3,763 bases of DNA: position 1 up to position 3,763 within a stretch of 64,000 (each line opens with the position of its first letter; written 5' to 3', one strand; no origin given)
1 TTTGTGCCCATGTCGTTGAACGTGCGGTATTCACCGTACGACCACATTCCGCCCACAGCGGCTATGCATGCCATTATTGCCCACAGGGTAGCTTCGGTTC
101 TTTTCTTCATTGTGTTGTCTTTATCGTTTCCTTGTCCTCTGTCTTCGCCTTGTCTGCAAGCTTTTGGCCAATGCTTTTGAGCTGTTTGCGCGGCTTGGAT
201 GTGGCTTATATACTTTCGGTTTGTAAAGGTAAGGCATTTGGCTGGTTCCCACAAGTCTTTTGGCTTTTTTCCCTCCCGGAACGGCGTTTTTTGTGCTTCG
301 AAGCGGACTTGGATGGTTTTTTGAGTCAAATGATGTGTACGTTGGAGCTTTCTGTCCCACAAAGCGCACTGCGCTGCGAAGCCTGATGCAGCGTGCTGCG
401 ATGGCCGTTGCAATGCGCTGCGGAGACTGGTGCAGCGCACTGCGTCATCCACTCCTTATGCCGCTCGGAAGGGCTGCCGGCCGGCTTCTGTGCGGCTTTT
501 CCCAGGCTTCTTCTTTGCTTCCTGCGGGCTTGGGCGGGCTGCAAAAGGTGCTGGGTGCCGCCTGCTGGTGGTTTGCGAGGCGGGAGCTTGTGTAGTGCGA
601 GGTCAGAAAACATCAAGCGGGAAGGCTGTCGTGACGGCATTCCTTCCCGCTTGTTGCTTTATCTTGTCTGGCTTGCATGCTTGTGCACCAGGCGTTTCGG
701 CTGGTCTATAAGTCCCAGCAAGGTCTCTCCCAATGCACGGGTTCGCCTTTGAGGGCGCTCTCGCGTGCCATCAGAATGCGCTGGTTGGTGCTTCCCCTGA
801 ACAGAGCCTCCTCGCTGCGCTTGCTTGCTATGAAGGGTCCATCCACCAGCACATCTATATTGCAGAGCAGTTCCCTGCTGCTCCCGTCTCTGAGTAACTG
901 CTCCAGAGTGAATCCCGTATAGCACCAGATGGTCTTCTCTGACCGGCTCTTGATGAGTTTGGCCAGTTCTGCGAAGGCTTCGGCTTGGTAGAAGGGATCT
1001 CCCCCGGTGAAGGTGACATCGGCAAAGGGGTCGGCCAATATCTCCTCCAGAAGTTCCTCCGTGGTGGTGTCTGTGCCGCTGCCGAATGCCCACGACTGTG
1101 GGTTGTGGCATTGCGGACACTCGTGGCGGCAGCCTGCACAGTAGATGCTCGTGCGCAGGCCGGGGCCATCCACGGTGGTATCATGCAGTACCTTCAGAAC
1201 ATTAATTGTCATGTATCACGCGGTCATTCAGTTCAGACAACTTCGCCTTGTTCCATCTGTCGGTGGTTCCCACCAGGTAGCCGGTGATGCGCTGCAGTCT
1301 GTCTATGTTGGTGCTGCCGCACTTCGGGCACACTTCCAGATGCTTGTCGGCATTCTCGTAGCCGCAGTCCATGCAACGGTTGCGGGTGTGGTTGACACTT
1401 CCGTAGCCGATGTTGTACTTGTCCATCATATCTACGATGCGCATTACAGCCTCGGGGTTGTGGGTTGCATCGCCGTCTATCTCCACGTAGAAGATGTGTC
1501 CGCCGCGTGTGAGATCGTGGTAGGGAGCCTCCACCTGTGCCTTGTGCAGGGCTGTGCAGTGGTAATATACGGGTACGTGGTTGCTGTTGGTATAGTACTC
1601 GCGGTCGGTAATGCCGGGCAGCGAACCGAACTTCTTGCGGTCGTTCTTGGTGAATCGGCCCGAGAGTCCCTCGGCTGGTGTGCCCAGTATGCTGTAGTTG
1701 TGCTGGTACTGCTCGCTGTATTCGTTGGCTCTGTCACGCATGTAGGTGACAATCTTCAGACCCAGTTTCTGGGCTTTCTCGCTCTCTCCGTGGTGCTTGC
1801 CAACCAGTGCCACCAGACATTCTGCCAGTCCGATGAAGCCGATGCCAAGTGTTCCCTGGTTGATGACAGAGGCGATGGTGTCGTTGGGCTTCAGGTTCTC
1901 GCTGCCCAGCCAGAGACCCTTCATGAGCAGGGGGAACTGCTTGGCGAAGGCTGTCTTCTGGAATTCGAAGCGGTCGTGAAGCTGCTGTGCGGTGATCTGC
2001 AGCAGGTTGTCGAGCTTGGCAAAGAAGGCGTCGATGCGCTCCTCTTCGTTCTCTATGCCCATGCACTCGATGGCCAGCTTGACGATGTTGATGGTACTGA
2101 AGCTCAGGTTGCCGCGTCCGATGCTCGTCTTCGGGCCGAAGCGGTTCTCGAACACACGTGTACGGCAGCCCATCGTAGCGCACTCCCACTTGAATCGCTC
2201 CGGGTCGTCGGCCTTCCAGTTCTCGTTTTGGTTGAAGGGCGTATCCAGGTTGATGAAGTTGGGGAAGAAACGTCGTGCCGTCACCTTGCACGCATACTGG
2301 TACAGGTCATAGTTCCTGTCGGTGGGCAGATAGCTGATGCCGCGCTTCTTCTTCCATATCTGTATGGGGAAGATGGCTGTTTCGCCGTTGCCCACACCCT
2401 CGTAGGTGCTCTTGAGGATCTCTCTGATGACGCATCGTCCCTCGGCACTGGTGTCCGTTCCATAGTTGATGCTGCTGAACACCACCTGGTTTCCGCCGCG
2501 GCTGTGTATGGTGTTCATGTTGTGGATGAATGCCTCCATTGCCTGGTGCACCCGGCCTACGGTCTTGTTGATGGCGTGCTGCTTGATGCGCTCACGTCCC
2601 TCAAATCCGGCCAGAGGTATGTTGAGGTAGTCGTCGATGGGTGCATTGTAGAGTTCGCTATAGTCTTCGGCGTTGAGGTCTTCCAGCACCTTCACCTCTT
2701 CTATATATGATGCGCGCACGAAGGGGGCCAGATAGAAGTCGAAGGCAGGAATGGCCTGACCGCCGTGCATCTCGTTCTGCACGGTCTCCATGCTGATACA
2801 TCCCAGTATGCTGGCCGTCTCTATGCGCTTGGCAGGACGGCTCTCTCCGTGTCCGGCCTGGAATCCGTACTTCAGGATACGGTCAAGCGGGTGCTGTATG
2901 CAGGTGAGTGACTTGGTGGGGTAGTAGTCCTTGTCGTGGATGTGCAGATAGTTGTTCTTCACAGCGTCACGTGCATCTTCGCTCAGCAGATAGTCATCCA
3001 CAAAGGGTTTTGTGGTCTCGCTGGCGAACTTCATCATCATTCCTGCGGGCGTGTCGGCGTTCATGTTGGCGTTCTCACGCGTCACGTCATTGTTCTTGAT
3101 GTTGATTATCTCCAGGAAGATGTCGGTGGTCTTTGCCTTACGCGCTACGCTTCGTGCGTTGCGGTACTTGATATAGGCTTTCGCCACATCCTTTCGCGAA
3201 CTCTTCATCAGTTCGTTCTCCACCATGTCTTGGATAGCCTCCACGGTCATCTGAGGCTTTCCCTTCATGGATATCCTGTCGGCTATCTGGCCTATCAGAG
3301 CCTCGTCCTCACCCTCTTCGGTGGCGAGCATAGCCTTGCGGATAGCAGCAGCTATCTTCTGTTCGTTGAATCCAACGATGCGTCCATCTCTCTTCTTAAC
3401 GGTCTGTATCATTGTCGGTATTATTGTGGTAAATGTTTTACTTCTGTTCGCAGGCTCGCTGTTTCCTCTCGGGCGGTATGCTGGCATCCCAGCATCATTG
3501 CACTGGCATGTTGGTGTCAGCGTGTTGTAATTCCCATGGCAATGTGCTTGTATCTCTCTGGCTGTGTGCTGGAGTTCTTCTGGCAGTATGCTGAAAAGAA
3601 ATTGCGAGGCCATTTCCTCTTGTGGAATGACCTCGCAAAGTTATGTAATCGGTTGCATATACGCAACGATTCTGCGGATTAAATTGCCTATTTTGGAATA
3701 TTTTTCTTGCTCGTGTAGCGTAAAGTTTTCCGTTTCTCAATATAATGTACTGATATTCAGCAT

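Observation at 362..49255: Dispersed 75-90-bp GC-rich palindromic repeat family, three copies, each in a large ORF-free intergenic block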

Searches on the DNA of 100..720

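Call 11: search_rna_families(source=window, start=100, end=720, threshold=evalue, max_evalue=10)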
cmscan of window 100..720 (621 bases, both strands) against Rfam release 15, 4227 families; matches with E-value up to 10: 5.
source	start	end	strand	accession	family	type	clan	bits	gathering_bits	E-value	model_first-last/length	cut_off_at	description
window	421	532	+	RF02130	GNAS-AS1_4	Gene; lncRNA;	-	16.7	50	8.7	1-122/122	no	GNAS antisense RNA 1 conserved region 4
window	206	229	-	RF03805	bpcv-mir-B1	Gene; miRNA;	-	16.3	90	1.6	26-49/72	no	bpcv-mir-B1 microRNA precursor family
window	608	659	+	RF04159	MIR1437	Gene; miRNA;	-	14.9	168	8.6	1-192/192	no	MIR1437 microRNA precursor family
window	463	562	-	RF01954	SOX2OT_exon4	Gene; lncRNA;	-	12.4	40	6.7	1-109/109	no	SOX2 overlapping transcript exon 4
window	107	182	+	RF02042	HOTTIP_3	Gene; lncRNA;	-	6.7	50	3.6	1-353/353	no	HOXA transcript at the distal tip, conserved region 3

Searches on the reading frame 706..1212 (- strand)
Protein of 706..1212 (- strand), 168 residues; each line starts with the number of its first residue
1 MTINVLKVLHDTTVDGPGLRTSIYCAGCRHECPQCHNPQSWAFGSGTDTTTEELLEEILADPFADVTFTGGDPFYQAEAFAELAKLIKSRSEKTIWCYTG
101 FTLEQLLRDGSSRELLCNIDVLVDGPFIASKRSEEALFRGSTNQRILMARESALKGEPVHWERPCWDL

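Call 10: search_protein_families(library=ncbifam, proteins=[window:706-1212:-])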
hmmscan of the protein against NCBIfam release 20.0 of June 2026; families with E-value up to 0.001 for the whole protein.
window:706-1212:- (168 aa): 18 families
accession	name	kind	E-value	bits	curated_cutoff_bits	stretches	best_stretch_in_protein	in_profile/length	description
TIGR02491.1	NrdG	equivalog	1.2e-43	148.7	126.1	1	5-147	2-151/154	anaerobic ribonucleoside-triphosphate reductase activating protein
NF008335.0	PRK11121.1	equivalog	4.1e-25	88.3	199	1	13-147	11-151/154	anaerobic ribonucleoside-triphosphate reductase-activating protein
TIGR02826.1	RNR_activ_nrdG3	equivalog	4.4e-17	62.3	151.7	1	22-151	19-140/148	anaerobic ribonucleoside-triphosphate reductase activating protein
TIGR02493.1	PFLA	equivalog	9.7e-17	61.1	231.75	1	12-158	9-158/235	pyruvate formate-lyase-activating protein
TIGR02494.1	PFLE_PFLC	subfamily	1.2e-11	44.4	174.35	1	13-42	9-38/293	glycyl-radical enzyme activating protein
TIGR04041.1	activase_YjjW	hypoth_equivalog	2.1e-11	43.7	250.2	1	5-41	4-40/276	YjjW family glycine radical enzyme activase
NF008356.0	PRK11145.1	equivalog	2.5e-11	43.3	375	1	12-101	14-109/246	pyruvate formate lyase 1-activating protein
NF043069.1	T4HPD_activ_SAM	equivalog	9.9e-10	38.3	425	1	13-41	12-40/299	trans-4-hydroxy-L-proline dehydratase activase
NF033717.2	HPDL_rSAM_activ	equivalog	1.6e-09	37.5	420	1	12-42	13-43/311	4-hydroxyphenylacetate decarboxylase activase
TIGR04003.1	rSAM_BssD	equivalog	2.4e-09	36.8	496.45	1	14-40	12-38/314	[benzylsuccinate synthase]-activating enzyme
TIGR02495.1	NrdG2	equivalog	5.9e-09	35.5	131.15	1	12-86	9-86/193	anaerobic ribonucleoside-triphosphate reductase activating protein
NF048008.1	SfplDhtActHpfHKleb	equivalog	5e-08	32.6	500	1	5-42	2-39/308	(2S)-3-sulfopropanediol dehydratase activating enzyme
NF048010.1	SfplDhtActHpsHDes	equivalog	9.6e-08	31.2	430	1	6-42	9-45/298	(2S)-3-sulfopropanediol dehydratase activating enzyme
NF033719.1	ind_deCO2_activ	equivalog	1.5e-07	31.1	425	1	12-40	10-38/302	indoleacetate decarboxylase activase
TIGR04395.1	cutC_activ_rSAM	equivalog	2.4e-06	27.1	360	1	6-40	8-42/309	choline TMA-lyase-activating enzyme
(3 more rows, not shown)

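Call 67: find_encoding_contigs(protein=window:706-1212:-, flank=6000, max_places=10)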
Protein window:706-1212:- (168 aa): 22 contigs read that carry it; 10 places shown.
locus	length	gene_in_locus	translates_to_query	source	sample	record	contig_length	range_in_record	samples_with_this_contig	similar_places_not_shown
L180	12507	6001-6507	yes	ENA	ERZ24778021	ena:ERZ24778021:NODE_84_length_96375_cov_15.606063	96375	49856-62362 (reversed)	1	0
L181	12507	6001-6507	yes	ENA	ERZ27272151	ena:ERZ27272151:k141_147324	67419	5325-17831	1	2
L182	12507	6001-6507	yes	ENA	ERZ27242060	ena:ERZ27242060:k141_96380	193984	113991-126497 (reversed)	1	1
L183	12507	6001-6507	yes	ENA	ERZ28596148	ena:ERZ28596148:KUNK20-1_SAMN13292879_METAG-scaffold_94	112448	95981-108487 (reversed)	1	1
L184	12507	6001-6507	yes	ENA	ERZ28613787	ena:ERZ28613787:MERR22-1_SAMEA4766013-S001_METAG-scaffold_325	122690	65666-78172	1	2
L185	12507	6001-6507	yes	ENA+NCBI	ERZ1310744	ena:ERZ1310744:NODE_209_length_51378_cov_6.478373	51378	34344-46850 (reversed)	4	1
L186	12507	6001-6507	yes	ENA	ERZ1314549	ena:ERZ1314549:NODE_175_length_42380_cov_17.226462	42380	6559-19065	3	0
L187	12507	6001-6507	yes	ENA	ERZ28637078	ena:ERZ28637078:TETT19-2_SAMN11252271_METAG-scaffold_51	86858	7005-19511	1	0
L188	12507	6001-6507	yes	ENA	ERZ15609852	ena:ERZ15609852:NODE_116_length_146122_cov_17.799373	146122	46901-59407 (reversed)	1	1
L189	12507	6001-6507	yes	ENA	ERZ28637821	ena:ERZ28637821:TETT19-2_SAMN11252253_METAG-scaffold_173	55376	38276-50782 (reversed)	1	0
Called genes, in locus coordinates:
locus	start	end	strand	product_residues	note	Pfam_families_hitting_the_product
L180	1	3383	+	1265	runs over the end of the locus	PF13802:Gal_mutarotas_2, PF01055:Glyco_hydro_31_2nd, PF21365:Glyco_hydro_31_3rd, PF17137:DUF5110, PF00041:fn3, PF00754:F5_F8_type_C, PF00404:Dockerin_1 (weak), PF00963:Cohesin (weak)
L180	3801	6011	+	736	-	PF03477:ATP-cone, PF13597:NRDD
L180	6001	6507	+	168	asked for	PF13353:Fer4_12, PF04055:Radical_SAM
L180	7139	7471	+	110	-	-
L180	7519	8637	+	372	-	PF17170:DUF5128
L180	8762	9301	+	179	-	-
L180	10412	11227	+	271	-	PF00657:Lipase_GDSL, PF13472:Lipase_GDSL_2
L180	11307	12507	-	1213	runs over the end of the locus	PF25788:Ig_Rha78A_N, PF08531:Bac_rhamnosid_N, PF05592:Bac_rhamnosid, PF17389:Bac_rhamnosid6H, PF17390:Bac_rhamnosid_C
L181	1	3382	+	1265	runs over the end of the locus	PF13802:Gal_mutarotas_2, PF01055:Glyco_hydro_31_2nd, PF21365:Glyco_hydro_31_3rd, PF17137:DUF5110, PF00041:fn3, PF00754:F5_F8_type_C, PF00404:Dockerin_1 (weak), PF00963:Cohesin (weak)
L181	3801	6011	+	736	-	PF03477:ATP-cone, PF13597:NRDD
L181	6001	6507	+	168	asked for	PF13353:Fer4_12, PF04055:Radical_SAM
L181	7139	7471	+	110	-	-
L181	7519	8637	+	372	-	PF17170:DUF5128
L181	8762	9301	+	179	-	-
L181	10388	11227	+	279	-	PF00657:Lipase_GDSL, PF13472:Lipase_GDSL_2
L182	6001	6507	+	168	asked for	PF13353:Fer4_12, PF04055:Radical_SAM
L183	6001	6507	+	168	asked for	PF13353:Fer4_12, PF04055:Radical_SAM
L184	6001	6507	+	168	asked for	PF13353:Fer4_12, PF04055:Radical_SAM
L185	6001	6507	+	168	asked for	PF13353:Fer4_12, PF04055:Radical_SAM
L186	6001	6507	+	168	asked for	PF13353:Fer4_12, PF04055:Radical_SAM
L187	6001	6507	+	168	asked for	PF13353:Fer4_12, PF04055:Radical_SAM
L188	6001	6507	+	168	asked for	PF13353:Fer4_12, PF04055:Radical_SAM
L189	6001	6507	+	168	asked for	PF13353:Fer4_12, PF04055:Radical_SAM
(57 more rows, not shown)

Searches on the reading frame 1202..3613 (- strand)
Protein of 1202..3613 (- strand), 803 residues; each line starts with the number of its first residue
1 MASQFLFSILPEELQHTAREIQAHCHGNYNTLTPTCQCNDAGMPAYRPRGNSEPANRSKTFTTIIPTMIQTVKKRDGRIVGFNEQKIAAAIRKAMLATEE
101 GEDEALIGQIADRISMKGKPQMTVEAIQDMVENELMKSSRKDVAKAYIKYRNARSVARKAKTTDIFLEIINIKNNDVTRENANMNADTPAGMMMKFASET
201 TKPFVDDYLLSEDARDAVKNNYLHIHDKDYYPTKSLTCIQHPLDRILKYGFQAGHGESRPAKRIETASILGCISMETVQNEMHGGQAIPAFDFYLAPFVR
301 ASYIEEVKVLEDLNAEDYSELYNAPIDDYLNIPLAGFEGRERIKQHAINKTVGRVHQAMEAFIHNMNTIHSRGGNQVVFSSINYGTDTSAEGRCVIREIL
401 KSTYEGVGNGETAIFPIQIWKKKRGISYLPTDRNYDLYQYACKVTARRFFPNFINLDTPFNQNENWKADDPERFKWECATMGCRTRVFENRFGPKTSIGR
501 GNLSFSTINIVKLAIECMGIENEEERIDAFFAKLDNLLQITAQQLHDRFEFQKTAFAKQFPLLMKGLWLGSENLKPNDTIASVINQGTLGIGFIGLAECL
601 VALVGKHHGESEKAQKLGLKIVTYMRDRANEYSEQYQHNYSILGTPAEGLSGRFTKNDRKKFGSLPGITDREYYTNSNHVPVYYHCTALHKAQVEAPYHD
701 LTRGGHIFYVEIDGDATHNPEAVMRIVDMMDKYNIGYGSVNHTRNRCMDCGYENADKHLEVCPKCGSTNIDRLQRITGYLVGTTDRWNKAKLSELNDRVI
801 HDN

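Call 10: search_protein_families(library=ncbifam, proteins=[window:1202-3613:-])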
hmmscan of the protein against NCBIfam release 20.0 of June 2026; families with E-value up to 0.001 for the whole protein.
window:1202-3613:- (803 aa): 16 families
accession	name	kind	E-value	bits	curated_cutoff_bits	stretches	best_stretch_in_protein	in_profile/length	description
NF005497.0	PRK07111.1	equivalog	1.3e-302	1005.7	764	1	68-802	1-744/746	anaerobic ribonucleoside triphosphate reductase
NF011292.0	PRK14704.1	equivalog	4.4e-222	739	736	1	158-801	7-617/618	anaerobic ribonucleoside triphosphate reductase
TIGR02487.1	NrdD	equivalog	7.3e-180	599.3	326.35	1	180-800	2-580/581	anaerobic ribonucleoside-triphosphate reductase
NF006732.0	PRK09263.1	equivalog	2.6e-129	432.7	657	1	70-801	3-705/712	anaerobic ribonucleoside-triphosphate reductase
NF006126.0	PRK08270.1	equivalog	1.9e-73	247.9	548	2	69-311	2-247/684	ribonucleoside triphosphate reductase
NF006358.0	PRK08579.1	equivalog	5e-30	104.2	585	2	504-799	336-620/624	anaerobic ribonucleoside triphosphate reductase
NF006127.0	PRK08271.1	equivalog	2.9e-22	78.9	545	1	482-801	328-627/631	anaerobic ribonucleoside-triphosphate reductase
TIGR02827.1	RNR_anaer_Bdell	equivalog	8e-20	70.9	568.3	1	577-794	381-590/596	anaerobic ribonucleoside-triphosphate reductase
NF005010.0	PRK06406.1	subfamily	1e-16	60.4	1125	1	68-162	3-103/771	vitamin B12-dependent ribonucleotide reductase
NF005544.0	PRK07207.1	equivalog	1.5e-13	49.5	965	1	68-183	32-162/965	ribonucleoside-diphosphate reductase subunit alpha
NF009029.0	PRK12365.1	equivalog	2e-12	45.9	1350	1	70-193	118-254/1046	ribonucleoside-diphosphate reductase subunit alpha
NF006207.0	PRK08332.1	equivalog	4e-12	44.2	2400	1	69-162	3-100/1684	vitamin B12-dependent ribonucleotide reductase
NF009028.0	PRK12364.1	equivalog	4.6e-12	44.7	1377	1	72-169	3-105/842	ribonucleoside-diphosphate reductase subunit alpha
TIGR00244.1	TIGR00244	equivalog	6.7e-05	23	124.65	1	40-167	20-141/147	transcriptional regulator NrdR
NF033497.1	rubre_like_arch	subfamily_domain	0.00041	20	32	0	747-767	3-24/34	rubrerythrin-like domain-containing protein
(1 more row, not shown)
